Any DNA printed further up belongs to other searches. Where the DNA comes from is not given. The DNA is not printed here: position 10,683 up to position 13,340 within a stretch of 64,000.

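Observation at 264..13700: Candidate composite island for DMF / methylated-amine catabolism: DMFase-beta-like gene fused to a gmaS-mgsABC-like N-methylglutamate module and DMGDH-family oxidases under a GntR regulator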

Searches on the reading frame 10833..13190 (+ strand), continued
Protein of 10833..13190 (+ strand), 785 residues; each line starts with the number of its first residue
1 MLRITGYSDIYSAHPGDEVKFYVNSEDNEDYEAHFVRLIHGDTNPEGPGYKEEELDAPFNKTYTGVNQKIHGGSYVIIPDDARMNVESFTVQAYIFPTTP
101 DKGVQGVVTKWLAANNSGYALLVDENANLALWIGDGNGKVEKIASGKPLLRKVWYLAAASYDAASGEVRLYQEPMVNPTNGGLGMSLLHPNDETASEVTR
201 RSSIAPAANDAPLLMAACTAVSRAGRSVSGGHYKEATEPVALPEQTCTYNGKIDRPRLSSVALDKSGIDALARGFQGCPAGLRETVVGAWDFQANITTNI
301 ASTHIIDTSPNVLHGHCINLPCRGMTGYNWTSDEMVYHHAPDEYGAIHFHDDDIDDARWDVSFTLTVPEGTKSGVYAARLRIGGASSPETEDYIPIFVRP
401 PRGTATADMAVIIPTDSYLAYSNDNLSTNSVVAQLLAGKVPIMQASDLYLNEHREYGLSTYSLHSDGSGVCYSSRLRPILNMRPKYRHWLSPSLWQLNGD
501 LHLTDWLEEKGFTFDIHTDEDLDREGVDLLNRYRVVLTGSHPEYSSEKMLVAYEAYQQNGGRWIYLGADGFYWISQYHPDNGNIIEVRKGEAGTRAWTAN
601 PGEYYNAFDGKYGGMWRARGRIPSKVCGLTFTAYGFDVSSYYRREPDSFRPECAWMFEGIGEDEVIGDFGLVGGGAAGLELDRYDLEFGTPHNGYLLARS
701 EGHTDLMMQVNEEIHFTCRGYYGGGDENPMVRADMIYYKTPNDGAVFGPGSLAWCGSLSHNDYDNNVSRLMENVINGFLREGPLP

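Call 27: find_encoding_contigs(protein=P0047, flank=10000, max_places=2)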
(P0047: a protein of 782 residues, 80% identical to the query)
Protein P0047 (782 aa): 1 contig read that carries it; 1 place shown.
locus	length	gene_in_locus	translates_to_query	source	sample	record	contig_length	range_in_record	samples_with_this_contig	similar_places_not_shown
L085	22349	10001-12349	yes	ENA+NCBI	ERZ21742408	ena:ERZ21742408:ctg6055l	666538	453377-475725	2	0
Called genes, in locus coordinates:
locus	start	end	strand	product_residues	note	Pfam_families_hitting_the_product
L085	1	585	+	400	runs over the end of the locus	PF07715:Plug (faint)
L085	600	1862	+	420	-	PF00593:TonB_dep_Rec_b-barrel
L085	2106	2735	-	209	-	PF02556:SecB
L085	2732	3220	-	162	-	PF04186:FxsA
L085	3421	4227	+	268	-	PF04280:Tim44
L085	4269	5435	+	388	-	PF03562:MltA, PF06725:3D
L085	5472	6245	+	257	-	PF02754:CCG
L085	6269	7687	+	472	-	PF02589:LUD_dom, PF13187:Fer4_9 (faint), PF13183:Fer4_8, PF13237:Fer4_10 (faint), PF00037:Fer4 (faint), PF12838:Fer4_7 (weak), PF13534:Fer4_17 (weak), PF11870:LutB_C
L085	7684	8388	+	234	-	PF02589:LUD_dom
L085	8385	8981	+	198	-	PF01713:Smr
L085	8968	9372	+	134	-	PF06803:DUF1232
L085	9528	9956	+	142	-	PF26354:DMF_alpha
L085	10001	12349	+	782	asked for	PF13385:Laminin_G_3, PF20254:DMFA2_C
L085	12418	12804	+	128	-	PF26354:DMF_alpha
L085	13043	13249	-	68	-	-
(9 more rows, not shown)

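Call 33: search_dna_similar(query=window:10833-13190:+, collection=plasmids, mode=protein, max_rows=40, max_evalue=1e-30)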
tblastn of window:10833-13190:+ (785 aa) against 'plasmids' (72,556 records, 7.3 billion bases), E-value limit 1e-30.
Records with a match: 75; places in all: 76; records where one place covers at least 80% of the query: 63.
Best place of each record, by identity: <60% 75.
By first word of the organism name: Agrobacterium 25; Rhizobium 18; Rhodococcus 4; Aminobacter 3; Paracoccus 2; Ensifer 2; Variovorax 2; Roseomonas 2; Shinella 2; Halalkalicoccus 1; and 14 more.
By predicted mobility (MOB-suite, as given by PLSDB): conjugative 42; non-mobilizable 30; mobilizable 3.
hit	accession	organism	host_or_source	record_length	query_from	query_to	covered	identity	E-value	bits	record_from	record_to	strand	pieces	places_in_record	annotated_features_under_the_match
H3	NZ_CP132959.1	Aminobacter niigataensis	cell culture,sediment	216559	1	785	100%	57.2%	0e+0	896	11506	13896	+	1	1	N,N-dimethylformamidase beta subunit family domain-containing protein | hypothetical protein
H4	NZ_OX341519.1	Aminobacter niigataensis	-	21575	1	785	100%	56.7%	0e+0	901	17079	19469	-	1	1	N,N-dimethylformamidase beta subunit family domain-containing protein | hypothetical protein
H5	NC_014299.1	Halalkalicoccus jeotgali B3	-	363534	3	785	100%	48.4%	0e+0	669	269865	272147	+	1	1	N,N-dimethylformamidase beta subunit family domain-containing protein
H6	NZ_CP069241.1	Rhodococcus sp. USK13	cell culture,Sand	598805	3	785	100%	43.3%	1e-175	567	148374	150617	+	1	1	LamG domain-containing protein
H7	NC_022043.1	Paracoccus aminophilus JCM 7686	-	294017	1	785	100%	43.0%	1e-178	576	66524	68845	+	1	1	N,N-dimethylformamidase beta subunit family domain-containing protein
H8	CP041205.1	Rhizobium sp. NIBRBAC000502774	Genome assembly,Coal mine soil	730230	3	785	100%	42.9%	9e-171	553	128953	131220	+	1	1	LamG domain-containing protein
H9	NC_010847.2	Paracoccus aminophilus JCM 7686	-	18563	2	785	100%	42.5%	8e-171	553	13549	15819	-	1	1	N,N-dimethylformamidase subunit beta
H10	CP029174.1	Methylobacterium sp. DM1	-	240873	2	785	100%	42.4%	3e-169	549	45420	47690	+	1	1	hypothetical protein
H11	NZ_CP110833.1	Agrobacterium sp. 13-2099-1-2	quaking aspen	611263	3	785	100%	42.4%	4e-165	537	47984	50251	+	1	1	N,N-dimethylformamidase beta subunit family domain-containing protein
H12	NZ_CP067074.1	Rhizobium sp. AB2/73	Phyla canescens,cell culture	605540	3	785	100%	42.1%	4e-166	540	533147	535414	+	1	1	LamG domain-containing protein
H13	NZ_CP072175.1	Rhizobium sp. AB2/73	Phyla canescens,cell culture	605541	3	785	100%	42.1%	4e-166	540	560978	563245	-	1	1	LamG domain-containing protein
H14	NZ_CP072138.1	Agrobacterium sp. S7/73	Phyla canescens,cell culture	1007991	3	785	100%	42.1%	4e-166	540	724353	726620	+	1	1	record has no annotation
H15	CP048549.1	Agrobacterium tumefaciens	walnut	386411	3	785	100%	41.9%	2e-166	540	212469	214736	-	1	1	LamG domain-containing protein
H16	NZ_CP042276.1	Agrobacterium tumefaciens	Juglans regia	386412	3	785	100%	41.9%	2e-166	540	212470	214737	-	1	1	N,N-dimethylformamidase beta subunit family domain-containing protein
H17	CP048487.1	Agrobacterium tumefaciens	walnut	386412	3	785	100%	41.9%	2e-166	540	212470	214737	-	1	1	LamG domain-containing protein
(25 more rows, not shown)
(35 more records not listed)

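Call 34: get_annotated_region(hit=H3, flank=11000)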
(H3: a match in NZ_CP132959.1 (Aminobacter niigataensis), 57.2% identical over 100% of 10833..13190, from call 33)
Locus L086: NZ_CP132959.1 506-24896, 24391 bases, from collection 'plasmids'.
description: Aminobacter niigataensis strain DMFA1 plasmid p1, complete sequence
organism: Aminobacter niigataensis (NCBI taxid 83265)
taxonomy: Bacteria; Pseudomonadota; Alphaproteobacteria; Hyphomicrobiales; Phyllobacteriaceae; Aminobacter; Aminobacter niigataensis
host: -; source: cell culture,sediment; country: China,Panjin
typing (MOB-suite, as given by PLSDB): conjugative; relaxase MOBP,MOBP,MOBQ; mating-pair formation MPF_T
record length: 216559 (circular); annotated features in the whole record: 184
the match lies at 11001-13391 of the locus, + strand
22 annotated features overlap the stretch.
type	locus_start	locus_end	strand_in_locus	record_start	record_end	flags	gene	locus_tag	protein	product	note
CDS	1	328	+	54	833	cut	-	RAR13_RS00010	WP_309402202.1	aspartate/glutamate racemase family protein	GO:0006807 - nitrogen compound metabolic process [Evidence IEA]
CDS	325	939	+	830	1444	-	-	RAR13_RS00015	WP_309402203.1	hypothetical protein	-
CDS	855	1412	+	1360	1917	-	-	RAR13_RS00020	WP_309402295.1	hypothetical protein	-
CDS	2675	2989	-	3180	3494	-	-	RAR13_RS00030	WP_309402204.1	type II toxin-antitoxin system RelE/ParE family toxin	GO:0030541 - plasmid partitioning [Evidence IEA]; GO:0051290 - protein heterotetramerization [Evidence IEA]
CDS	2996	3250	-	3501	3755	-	-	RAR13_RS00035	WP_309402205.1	transcriptional regulator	-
CDS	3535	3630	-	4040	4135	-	-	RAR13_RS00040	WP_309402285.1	hypothetical protein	-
CDS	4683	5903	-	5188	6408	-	-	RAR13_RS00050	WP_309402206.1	ABC transporter substrate-binding protein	-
CDS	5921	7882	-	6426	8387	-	-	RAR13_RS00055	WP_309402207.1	ATP-binding protein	-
CDS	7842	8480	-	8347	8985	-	-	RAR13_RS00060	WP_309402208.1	response regulator transcription factor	GO:0000160 - phosphorelay signal transduction system [Evidence IEA]; GO:0006355 - regulation of DNA-templated ...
CDS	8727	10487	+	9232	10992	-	-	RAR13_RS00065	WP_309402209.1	flotillin domain-containing protein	-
CDS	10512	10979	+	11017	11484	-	-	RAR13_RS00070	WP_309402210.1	hypothetical protein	-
CDS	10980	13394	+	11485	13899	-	-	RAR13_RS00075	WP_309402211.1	N,N-dimethylformamidase beta subunit family domain-containing protein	-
CDS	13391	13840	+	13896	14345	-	-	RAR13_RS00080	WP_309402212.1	hypothetical protein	-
CDS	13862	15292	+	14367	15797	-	-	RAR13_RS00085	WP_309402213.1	ABC transporter substrate-binding protein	-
CDS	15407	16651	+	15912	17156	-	-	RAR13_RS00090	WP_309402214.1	ATP-binding cassette domain-containing protein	-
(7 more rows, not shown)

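Call 35: get_annotated_region(hit=H9, flank=5000)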
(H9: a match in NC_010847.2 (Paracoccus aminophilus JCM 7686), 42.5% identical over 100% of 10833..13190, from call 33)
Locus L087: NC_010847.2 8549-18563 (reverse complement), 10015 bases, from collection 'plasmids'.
description: Paracoccus aminophilus JCM 7686 plasmid pAMI2, complete sequence
organism: Paracoccus aminophilus JCM 7686 (NCBI taxid 1367847)
taxonomy: Bacteria; Pseudomonadota; Alphaproteobacteria; Rhodobacterales; Paracoccaceae; Paracoccus; Paracoccus aminophilus; Paracoccus aminophilus JCM 7686
host: -; source: -; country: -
typing (MOB-suite, as given by PLSDB): mobilizable; replicon rep_cluster_1420; relaxase MOBQ
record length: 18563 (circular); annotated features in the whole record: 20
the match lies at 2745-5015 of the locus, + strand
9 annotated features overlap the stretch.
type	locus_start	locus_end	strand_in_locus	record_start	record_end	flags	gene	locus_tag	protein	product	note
CDS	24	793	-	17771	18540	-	-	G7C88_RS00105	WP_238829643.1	IS5-like element ISPam4 family transposase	GO:0006313 - DNA transposition [Evidence IEA]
CDS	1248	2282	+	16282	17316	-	-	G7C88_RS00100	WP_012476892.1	LuxR C-terminal-related transcriptional regulator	GO:0006355 - regulation of DNA-templated transcription [Evidence IEA]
CDS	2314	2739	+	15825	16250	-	dmfA1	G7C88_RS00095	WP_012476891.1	N,N-dimethylformamidase subunit alpha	-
CDS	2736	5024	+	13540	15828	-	-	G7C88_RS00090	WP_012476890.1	N,N-dimethylformamidase subunit beta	-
CDS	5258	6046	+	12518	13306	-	-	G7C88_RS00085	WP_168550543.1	hypothetical protein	-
CDS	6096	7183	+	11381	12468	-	-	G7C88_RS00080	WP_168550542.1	IS3-like element ISPam3 family transposase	GO:0006313 - DNA transposition [Evidence IEA]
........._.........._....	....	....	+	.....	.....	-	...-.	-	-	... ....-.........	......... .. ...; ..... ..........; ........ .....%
CDS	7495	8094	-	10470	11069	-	-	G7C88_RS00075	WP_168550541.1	DUF6118 family protein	-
CDS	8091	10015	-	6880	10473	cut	traA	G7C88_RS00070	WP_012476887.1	Ti-type conjugative transfer relaxase TraA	-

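Call 37: find_encoding_contigs(protein=P0107, flank=10000, max_places=2)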
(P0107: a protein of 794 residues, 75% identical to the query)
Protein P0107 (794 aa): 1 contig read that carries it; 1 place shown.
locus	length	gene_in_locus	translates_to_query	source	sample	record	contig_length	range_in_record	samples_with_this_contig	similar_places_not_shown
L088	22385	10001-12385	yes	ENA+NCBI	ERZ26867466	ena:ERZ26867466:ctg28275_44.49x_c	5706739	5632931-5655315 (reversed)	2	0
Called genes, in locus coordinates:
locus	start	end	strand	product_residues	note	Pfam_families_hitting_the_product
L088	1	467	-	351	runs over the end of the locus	PF02332:Phenol_Hydrox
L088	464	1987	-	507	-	PF02332:Phenol_Hydrox, PF04945:YHS (faint)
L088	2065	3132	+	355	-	PF12625:Arabinose_bd, PF12833:HTH_18, PF00165:HTH_AraC (weak)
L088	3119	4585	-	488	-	PF00743:FMO-like, PF13450:NAD_binding_8 (weak), PF13738:Pyr_redox_3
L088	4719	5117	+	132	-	PF14534:DUF4440 (weak), PF12680:SnoaL_2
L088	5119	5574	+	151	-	PF14539:DUF4442 (faint), PF03061:4HBT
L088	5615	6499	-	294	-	PF05721:PhyH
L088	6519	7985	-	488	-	PF00120:Gln-synt_C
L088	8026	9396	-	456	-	PF00120:Gln-synt_C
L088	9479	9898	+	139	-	PF26354:DMF_alpha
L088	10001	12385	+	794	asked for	PF13385:Laminin_G_3 (faint), PF20254:DMFA2_C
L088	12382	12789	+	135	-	PF26354:DMF_alpha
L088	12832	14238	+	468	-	PF00909:Ammonium_transp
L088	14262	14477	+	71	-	-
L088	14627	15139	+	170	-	-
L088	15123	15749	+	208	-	-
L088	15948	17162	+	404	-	PF03009:GDPD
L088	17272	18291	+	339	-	PF00296:Bac_luciferase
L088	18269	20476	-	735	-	PF00989:PAS (weak), PF08448:PAS_4, PF13426:PAS_9 (weak), PF13188:PAS_8 (weak), PF08448:PAS_4, PF00512:HisKA, PF02518:HATPase_c, PF00072:Response_reg, +1 more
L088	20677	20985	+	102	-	-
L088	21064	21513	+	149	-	PF13577:SnoaL_4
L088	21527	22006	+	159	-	PF10027:DUF2269 (weak)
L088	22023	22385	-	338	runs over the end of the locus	PF01636:APH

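Call 39: find_encoding_contigs(protein=P0124, flank=10000, max_places=3)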
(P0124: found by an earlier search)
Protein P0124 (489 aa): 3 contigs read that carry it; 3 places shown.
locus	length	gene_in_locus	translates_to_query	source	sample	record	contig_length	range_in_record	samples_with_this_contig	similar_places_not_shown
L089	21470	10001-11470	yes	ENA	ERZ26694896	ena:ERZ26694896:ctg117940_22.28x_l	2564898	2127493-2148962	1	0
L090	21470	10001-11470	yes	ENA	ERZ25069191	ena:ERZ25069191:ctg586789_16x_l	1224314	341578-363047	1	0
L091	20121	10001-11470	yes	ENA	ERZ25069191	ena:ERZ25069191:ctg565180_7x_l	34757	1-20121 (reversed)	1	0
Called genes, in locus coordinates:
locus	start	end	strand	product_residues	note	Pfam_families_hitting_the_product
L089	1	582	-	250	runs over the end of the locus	PF00005:ABC_tran, PF13304:AAA_21 (weak)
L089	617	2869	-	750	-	PF13385:Laminin_G_3, PF20254:DMFA2_C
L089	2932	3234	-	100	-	PF26354:DMF_alpha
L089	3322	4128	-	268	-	PF00528:BPD_transp_1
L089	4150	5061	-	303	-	PF00528:BPD_transp_1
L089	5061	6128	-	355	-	PF00005:ABC_tran, PF13304:AAA_21 (faint), PF08402:TOBE_2 (weak)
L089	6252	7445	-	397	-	PF13416:SBP_bac_8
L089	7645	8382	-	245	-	PF00392:GntR, PF07729:FCD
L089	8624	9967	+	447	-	PF01266:DAO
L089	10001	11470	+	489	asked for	PF03951:Gln-synt_N (faint), PF00120:Gln-synt_C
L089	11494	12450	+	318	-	PF13230:GATase_4 (weak), PF13522:GATase_6, PF13537:GATase_7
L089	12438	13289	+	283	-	PF01493:GXGXG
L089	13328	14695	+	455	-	PF01645:Glu_synthase, PF01070:FMN_dh, PF00478:IMPDH (weak), PF03060:NMO (weak)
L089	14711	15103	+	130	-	-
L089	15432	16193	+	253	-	-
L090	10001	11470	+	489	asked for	PF03951:Gln-synt_N (faint), PF00120:Gln-synt_C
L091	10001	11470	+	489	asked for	PF03951:Gln-synt_N (faint), PF00120:Gln-synt_C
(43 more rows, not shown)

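Call 41: get_annotated_region(hit=H10, flank=12000)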
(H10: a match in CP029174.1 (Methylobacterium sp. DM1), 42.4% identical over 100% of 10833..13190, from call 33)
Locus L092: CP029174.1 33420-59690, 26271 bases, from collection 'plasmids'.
description: Methylobacterium sp. DM1 plasmid pLVM1, complete sequence
organism: Methylobacterium sp. DM1 (NCBI taxid 2067957)
taxonomy: Bacteria; Pseudomonadota; Alphaproteobacteria; Hyphomicrobiales; Methylobacteriaceae; Methylobacterium; Methylobacterium sp. DM1
host: -; source: -; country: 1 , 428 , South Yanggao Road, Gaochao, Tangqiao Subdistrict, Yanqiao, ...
typing (MOB-suite, as given by PLSDB): conjugative; relaxase MOBP,MOBQ; mating-pair formation MPF_I
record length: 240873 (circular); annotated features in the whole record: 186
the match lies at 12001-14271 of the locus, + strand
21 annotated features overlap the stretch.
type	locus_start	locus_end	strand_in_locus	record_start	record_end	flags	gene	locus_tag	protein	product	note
CDS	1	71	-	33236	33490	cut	-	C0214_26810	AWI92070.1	prevent-host-death family protein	-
CDS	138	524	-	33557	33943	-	-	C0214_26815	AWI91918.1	hypothetical protein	-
CDS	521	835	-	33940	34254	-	-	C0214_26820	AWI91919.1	hypothetical protein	-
CDS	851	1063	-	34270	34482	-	-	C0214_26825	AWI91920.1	hypothetical protein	-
CDS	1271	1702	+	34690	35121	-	-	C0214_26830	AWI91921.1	hypothetical protein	-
CDS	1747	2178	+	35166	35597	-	-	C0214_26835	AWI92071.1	hypothetical protein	-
CDS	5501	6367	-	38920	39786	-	-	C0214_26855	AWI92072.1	AAA family ATPase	-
CDS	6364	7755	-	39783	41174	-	-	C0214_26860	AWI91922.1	IS21-like element ISMex13 family transposase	-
CDS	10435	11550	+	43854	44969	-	-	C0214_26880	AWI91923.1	LuxR family transcriptional regulator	-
CDS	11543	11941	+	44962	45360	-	-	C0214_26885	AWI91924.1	hypothetical protein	-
CDS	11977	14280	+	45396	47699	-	-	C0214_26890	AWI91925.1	hypothetical protein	-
CDS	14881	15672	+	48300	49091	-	-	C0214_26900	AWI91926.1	hypothetical protein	-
CDS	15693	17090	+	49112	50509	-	-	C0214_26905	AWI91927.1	hypothetical protein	-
CDS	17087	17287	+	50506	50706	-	-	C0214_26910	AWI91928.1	hypothetical protein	-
CDS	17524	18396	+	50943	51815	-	-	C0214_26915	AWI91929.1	hypothetical protein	-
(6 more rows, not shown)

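Call 42: get_annotated_region(hit=H7, flank=12000)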
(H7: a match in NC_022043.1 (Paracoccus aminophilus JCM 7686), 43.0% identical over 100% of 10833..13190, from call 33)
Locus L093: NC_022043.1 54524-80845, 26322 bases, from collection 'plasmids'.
description: Paracoccus aminophilus JCM 7686 plasmid pAMI5, complete sequence
organism: Paracoccus aminophilus JCM 7686 (NCBI taxid 1367847)
taxonomy: Bacteria; Pseudomonadota; Alphaproteobacteria; Rhodobacterales; Paracoccaceae; Paracoccus; Paracoccus aminophilus; Paracoccus aminophilus JCM 7686
host: -; source: -; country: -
typing (MOB-suite, as given by PLSDB): non-mobilizable; replicon rep_cluster_360
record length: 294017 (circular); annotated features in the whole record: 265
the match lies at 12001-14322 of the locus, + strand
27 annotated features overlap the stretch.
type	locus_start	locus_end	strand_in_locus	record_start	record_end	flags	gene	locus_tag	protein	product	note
CDS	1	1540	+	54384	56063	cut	-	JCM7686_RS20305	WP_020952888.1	iron ABC transporter permease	GO:0006826 - iron ion transport [Evidence IEA]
CDS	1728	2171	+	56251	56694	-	-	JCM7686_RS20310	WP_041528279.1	hypothetical protein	-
CDS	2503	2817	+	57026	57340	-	-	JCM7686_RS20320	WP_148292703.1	hypothetical protein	-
CDS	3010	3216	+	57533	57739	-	-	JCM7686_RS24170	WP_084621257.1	3-keto-5-aminohexanoate cleavage protein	GO:0019475 - L-lysine catabolic process to acetate [Evidence IEA]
CDS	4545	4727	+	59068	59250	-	-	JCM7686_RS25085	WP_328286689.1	hydantoinase/oxoprolinase family protein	-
CDS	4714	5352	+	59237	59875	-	-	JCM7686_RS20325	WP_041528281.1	hydantoinase/oxoprolinase family protein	-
CDS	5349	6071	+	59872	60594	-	-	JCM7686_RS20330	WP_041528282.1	substrate-binding domain-containing protein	-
CDS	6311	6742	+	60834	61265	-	-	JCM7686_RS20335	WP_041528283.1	hypothetical protein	-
CDS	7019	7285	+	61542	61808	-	-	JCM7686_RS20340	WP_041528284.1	hypothetical protein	-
CDS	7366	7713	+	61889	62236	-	-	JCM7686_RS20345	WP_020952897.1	hypothetical protein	-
CDS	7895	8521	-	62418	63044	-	-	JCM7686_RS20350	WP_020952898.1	response regulator transcription factor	GO:0000160 - phosphorelay signal transduction system [Evidence IEA]; GO:0006355 - regulation of DNA-templated ...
CDS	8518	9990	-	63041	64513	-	-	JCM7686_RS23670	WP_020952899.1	sensor histidine kinase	GO:0000160 - phosphorelay signal transduction system [Evidence IEA]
CDS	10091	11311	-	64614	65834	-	-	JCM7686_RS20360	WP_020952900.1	transporter substrate-binding domain-containing protein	-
CDS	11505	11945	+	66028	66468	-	-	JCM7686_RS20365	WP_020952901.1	hypothetical protein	-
CDS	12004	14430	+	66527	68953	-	-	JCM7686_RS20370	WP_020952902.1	N,N-dimethylformamidase beta subunit family domain-containing protein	-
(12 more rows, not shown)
